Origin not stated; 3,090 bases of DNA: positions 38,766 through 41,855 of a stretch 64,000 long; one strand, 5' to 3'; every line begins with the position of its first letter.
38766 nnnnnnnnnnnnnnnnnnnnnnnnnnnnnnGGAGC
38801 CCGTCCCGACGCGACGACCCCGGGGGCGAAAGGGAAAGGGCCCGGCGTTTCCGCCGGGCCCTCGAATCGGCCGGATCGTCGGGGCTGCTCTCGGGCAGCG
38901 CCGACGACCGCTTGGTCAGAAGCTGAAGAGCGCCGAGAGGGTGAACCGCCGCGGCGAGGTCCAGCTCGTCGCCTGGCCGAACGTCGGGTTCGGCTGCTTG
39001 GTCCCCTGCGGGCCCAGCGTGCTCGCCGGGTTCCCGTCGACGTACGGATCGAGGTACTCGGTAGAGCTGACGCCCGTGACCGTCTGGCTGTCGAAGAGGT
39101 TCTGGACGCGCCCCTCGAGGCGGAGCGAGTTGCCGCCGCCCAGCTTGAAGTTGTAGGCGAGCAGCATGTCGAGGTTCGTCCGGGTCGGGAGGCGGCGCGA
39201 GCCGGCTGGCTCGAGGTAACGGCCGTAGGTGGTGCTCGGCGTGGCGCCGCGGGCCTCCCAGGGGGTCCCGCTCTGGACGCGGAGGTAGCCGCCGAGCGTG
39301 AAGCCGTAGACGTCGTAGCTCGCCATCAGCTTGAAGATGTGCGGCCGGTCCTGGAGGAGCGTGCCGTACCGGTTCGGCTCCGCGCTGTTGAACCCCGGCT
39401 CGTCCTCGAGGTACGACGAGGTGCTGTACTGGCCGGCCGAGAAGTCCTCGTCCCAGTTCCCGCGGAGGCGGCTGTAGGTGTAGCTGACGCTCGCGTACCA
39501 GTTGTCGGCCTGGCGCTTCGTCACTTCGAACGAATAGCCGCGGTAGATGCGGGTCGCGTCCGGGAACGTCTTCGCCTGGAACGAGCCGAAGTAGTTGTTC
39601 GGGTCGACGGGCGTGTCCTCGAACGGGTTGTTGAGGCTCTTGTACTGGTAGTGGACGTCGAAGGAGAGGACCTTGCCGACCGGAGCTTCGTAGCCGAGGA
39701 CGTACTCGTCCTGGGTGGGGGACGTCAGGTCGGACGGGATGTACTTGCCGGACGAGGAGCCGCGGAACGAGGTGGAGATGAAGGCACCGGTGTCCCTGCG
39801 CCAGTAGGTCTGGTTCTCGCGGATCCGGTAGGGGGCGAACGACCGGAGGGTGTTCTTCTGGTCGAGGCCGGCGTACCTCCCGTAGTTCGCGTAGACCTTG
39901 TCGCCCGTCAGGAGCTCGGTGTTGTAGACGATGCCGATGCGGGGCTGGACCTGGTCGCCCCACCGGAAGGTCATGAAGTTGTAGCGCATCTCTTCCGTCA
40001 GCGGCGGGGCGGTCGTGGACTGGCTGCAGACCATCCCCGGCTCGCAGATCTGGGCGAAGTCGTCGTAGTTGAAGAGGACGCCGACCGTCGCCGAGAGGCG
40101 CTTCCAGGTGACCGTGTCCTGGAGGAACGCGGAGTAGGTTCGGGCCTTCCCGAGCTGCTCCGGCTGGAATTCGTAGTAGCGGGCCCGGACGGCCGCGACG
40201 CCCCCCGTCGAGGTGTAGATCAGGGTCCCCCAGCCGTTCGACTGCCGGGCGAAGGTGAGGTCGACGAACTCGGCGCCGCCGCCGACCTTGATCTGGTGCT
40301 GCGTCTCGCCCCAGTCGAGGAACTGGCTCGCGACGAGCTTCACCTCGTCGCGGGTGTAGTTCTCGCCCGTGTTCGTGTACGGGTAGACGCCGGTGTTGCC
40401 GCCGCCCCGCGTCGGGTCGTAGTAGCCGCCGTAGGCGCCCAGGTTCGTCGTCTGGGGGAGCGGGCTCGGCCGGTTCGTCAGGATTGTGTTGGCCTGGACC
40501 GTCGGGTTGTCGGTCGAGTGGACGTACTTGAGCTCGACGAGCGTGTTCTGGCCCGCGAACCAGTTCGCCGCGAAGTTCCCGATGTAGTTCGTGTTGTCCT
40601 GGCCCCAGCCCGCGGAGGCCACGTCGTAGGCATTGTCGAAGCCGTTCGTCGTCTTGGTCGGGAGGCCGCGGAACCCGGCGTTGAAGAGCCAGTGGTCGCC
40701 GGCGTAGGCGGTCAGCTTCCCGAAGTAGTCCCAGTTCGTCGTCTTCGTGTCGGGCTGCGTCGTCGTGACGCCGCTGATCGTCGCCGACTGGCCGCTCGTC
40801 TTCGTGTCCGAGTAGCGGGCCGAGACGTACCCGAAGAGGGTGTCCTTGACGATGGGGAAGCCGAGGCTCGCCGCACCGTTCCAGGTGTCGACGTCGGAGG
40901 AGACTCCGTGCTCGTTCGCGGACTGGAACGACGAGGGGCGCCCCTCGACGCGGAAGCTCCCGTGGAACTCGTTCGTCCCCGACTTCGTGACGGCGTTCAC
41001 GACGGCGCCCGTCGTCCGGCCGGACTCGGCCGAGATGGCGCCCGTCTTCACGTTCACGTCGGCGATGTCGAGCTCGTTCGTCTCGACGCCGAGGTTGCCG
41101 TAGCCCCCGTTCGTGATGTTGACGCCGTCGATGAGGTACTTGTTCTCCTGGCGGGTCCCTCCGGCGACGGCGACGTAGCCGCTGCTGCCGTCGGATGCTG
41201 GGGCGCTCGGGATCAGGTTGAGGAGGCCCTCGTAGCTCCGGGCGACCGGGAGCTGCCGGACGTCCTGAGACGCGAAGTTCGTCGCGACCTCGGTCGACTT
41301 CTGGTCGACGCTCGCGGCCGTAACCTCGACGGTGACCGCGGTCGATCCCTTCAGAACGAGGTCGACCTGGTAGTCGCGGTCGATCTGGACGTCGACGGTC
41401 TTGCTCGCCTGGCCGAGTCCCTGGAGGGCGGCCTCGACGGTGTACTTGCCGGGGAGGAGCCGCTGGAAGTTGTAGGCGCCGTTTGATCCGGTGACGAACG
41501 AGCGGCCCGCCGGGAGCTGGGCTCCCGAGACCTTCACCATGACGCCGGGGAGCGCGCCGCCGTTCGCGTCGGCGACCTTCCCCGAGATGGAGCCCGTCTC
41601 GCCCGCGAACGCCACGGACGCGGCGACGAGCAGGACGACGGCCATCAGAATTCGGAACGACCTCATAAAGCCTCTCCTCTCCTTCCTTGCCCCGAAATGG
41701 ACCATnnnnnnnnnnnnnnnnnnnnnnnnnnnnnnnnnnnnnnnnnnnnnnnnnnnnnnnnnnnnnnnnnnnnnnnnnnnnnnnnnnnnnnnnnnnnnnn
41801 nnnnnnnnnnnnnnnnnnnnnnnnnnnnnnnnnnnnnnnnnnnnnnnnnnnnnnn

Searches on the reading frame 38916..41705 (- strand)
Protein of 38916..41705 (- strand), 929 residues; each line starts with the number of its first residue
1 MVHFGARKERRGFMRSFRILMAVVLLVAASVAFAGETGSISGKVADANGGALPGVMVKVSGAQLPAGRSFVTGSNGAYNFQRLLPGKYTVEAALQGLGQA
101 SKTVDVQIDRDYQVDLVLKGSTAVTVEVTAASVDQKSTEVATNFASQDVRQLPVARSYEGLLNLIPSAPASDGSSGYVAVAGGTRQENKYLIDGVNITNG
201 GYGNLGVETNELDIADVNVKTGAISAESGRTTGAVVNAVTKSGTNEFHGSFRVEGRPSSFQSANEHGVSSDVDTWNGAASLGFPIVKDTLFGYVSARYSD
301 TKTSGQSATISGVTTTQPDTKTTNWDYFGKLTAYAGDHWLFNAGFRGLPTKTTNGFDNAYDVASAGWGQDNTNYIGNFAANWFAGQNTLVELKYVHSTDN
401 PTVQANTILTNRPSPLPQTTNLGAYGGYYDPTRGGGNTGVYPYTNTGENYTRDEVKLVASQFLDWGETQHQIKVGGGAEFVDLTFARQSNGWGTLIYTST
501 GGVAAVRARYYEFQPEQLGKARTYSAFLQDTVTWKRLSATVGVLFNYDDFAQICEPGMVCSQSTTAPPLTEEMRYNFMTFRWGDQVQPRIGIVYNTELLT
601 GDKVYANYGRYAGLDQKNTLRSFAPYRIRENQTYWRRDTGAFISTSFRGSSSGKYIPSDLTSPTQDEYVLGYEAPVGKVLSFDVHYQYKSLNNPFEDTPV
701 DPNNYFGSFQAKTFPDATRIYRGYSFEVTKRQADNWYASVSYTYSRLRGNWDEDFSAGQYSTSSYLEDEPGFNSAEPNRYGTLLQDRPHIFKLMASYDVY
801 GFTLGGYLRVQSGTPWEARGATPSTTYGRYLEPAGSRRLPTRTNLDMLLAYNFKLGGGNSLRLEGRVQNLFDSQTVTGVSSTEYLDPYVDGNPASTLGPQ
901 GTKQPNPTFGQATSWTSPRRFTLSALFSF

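Call 27: search_protein_families(library=pfam, proteins=[window:38916-41705:-], max_evalue=0.001)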
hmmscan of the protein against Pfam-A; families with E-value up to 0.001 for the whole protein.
window:38916-41705:- (929 aa): 6 families
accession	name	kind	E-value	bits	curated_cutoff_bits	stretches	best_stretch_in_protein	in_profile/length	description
PF13620.12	CarboxypepD_reg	-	1.3e-13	51.5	32.3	1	39-119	1-82/82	Carboxypeptidase regulatory-like domain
PF25183.1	OMP_b-brl_4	-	5.1e-08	32.2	30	1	239-310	1-75/838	Outer membrane beta barrel domain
PF13715.12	CarbopepD_reg_2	-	6.1e-08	33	32.2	1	40-124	1-82/88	CarboxypepD_reg-like domain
PF00593.30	TonB_dep_Rec_b-barrel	-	4.8e-07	30.4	27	1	358-870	30-436/436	TonB dependent receptor-like, beta-barrel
PF17210.9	SdrD_B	-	1e-05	26.2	29.7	1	46-129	18-98/112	SdrD B-like domain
PF17802.7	SpaA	-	0.00079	20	23.1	0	39-114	2-83/91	Prealbumin-like fold domain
